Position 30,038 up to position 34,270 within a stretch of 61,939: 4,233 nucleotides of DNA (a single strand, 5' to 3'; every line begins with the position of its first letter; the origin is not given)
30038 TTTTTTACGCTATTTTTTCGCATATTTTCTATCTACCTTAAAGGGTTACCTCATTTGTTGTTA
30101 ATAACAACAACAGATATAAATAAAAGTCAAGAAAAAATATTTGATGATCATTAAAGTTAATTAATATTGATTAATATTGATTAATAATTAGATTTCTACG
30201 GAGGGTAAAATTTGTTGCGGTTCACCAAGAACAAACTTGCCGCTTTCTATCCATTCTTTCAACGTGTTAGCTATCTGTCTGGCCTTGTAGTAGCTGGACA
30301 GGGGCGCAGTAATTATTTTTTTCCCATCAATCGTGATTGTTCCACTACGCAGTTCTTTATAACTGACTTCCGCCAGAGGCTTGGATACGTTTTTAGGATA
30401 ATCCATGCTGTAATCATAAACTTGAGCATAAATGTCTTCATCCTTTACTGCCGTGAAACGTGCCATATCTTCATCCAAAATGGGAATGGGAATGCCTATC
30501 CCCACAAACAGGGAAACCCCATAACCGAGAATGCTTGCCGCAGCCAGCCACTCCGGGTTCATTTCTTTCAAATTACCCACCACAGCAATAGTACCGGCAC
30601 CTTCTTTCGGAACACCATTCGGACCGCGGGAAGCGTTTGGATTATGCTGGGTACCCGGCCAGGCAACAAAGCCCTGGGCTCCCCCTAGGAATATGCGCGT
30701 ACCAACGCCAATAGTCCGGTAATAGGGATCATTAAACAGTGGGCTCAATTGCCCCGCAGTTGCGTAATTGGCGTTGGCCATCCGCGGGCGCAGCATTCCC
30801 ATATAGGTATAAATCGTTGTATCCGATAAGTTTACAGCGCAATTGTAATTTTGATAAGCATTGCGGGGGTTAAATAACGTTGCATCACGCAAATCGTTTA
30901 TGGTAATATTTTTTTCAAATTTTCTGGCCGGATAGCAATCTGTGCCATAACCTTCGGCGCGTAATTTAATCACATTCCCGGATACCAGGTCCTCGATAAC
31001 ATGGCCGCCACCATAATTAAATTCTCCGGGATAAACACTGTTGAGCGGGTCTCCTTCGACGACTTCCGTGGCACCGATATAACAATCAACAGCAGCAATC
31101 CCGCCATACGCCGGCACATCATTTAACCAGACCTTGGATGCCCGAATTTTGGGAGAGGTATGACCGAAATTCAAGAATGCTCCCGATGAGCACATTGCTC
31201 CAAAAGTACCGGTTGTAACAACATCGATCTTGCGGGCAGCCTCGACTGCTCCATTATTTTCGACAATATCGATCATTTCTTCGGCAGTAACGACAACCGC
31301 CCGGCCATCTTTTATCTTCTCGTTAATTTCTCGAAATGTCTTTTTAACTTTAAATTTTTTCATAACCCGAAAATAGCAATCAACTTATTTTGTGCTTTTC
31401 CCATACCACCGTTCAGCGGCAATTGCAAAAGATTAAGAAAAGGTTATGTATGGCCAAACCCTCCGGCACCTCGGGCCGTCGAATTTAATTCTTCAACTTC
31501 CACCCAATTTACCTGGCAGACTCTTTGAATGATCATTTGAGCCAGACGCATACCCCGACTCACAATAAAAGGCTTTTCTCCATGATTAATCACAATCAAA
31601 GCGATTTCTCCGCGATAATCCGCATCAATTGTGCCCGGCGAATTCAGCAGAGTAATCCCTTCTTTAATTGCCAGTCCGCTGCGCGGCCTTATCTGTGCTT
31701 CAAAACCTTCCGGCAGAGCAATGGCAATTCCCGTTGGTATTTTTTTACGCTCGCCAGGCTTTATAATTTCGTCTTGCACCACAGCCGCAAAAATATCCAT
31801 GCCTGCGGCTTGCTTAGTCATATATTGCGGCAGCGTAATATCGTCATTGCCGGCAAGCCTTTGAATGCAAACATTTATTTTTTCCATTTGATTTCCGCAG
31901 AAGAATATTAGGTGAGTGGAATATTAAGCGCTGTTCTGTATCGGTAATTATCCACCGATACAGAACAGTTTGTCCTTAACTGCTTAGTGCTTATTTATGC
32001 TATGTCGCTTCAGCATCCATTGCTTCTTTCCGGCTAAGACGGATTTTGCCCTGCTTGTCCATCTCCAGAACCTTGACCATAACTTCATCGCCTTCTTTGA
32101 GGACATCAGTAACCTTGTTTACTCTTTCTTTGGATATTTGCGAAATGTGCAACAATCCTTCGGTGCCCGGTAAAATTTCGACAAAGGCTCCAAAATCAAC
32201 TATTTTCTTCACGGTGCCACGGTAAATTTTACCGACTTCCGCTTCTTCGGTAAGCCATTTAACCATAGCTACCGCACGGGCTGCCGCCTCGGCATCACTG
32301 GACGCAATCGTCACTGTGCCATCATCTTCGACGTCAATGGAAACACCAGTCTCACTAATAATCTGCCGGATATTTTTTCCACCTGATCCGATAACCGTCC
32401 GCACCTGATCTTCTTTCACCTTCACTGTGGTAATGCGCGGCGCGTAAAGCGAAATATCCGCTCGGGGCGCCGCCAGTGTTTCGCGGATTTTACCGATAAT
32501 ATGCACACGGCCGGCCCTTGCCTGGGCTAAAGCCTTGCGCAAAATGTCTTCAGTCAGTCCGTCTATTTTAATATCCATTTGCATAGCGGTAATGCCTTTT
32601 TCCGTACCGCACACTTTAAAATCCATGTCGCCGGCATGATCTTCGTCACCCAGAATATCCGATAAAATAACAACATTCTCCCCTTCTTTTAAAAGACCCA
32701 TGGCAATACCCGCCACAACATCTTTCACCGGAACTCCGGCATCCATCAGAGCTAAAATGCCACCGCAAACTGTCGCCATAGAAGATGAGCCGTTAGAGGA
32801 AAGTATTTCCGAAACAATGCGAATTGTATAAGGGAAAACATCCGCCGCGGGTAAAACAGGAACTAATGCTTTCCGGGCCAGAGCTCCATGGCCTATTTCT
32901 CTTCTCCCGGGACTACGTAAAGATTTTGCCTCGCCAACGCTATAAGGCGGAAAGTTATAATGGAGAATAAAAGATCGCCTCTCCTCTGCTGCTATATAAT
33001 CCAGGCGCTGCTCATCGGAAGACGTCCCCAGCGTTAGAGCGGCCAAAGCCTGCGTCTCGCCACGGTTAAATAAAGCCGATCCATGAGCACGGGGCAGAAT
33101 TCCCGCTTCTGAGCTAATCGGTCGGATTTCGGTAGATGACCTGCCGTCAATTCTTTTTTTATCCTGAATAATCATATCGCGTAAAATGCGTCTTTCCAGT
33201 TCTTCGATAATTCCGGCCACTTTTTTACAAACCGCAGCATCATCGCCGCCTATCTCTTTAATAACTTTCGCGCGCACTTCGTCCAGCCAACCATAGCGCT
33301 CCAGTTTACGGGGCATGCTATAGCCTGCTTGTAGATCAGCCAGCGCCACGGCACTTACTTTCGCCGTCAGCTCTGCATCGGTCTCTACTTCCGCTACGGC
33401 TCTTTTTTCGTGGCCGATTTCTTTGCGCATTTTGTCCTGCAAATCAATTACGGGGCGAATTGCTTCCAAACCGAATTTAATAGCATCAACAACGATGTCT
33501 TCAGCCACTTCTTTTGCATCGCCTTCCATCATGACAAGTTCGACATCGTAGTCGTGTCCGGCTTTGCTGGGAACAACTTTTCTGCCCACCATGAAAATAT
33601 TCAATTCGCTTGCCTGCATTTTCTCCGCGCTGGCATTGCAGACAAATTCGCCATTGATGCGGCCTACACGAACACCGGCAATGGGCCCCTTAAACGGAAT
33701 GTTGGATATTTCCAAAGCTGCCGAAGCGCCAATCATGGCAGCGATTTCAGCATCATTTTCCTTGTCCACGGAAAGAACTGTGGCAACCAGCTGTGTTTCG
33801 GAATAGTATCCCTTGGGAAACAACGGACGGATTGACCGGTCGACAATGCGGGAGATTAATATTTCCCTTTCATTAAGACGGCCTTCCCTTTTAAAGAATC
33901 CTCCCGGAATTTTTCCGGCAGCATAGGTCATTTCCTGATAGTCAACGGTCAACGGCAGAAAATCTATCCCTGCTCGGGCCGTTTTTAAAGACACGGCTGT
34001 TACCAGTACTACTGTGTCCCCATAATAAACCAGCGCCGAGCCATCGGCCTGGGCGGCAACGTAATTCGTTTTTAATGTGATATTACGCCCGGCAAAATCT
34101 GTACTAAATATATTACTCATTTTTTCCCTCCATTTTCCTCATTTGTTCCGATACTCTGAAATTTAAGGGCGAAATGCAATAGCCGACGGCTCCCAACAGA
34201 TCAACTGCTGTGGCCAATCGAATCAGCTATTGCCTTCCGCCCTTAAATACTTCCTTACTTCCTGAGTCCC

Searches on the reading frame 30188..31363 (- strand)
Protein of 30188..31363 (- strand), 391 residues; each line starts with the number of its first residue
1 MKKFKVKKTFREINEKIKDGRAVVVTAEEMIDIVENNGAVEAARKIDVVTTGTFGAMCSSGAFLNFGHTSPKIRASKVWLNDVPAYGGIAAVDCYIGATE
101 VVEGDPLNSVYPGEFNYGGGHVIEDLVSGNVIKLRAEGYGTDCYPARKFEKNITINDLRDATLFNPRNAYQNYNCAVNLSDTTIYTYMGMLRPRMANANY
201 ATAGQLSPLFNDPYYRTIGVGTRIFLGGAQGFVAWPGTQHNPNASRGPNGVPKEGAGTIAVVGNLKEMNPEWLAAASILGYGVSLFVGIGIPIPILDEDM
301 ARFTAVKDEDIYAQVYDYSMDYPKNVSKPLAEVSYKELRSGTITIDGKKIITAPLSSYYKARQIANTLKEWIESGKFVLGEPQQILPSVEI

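Call 52: search_protein_families(library=ncbifam, proteins=[window:30188-31363:-], max_evalue=1e-10)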
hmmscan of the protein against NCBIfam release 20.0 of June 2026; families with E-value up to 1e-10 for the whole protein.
window:30188-31363:- (391 aa): 1 family
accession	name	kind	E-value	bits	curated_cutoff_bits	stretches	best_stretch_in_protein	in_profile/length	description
TIGR03287.1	methan_mark_16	hypoth_equivalog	4.4e-42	143.9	363.95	1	24-319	1-276/391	methanogenesis marker 16 metalloprotein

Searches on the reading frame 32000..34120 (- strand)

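Call 52: search_protein_families(library=ncbifam, proteins=[window:32000-34120:-], max_evalue=1e-10)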
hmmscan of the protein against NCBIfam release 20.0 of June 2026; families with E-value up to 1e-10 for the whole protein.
window:32000-34120:- (706 aa): 26 families (the best 25 are shown)
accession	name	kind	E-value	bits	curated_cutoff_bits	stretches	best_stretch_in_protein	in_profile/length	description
NF008805.1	PRK11824.1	equivalog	1.9e-295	981.7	471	1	6-699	3-682/683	polyribonucleotide nucleotidyltransferase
TIGR03591.1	polynuc_phos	equivalog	3.5e-295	980.9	525.05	1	9-699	2-688/689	polyribonucleotide nucleotidyltransferase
TIGR02696.1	pppGpp_PNP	exception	2.5e-184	614.7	1106.75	1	7-695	12-718/720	guanosine pentaphosphate synthetase I/polyribonucleotide nucleotidyltransferase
TIGR02065.1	ECX1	equivalog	1.6e-40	138.9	318.7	1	316-547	2-224/230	exosome complex exonuclease Rrp41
NF005208.0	PRK06676.1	equivalog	2.7e-25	89.2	368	1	624-705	273-355/391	30S ribosomal protein S1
NF000907.0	PRK00087.1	equivalog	3.1e-23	81.9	624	1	625-702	559-637/671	bifunctional 4-hydroxy-3-methylbut-2-enyl diphosphate reductase/30S ribosomal protein S1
NF004473.0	PRK05807.1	equivalog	1.9e-19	70.4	178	1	628-703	4-78/136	S1 domain-containing RNA-binding protein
NF006363.0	PRK08582.1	equivalog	2.3e-19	69.9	171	1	628-704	4-80/140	S1 domain-containing RNA-binding protein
NF010379.0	PRK13806.1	equivalog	4.7e-18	65.1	648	1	621-700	194-278/491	30S ribosomal protein S1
NF005973.0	PRK08059.1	equivalog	1.3e-17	64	148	1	625-703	3-82/123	S1 domain-containing post-transcriptional regulator GSP13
NF040579.1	S1_dom_CvfD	subfamily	3.6e-17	62.6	117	1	628-702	2-77/113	CvfD/Ygs/GSP13 family RNA-binding post-transcriptional regulator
NF004952.0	PRK06299.1-2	equivalog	3.9e-17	61.8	524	1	622-696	296-372/580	30S ribosomal protein S1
NF005911.0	PRK07899.1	equivalog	2.1e-15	56.4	691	1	625-703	289-368/486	30S ribosomal protein S1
NF004954.0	PRK06299.1-4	equivalog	1.6e-14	53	727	1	622-696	184-256/560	30S ribosomal protein S1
NF004953.0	PRK06299.1-3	equivalog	4.6e-14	51.6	720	1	623-699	292-370/580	30S ribosomal protein S1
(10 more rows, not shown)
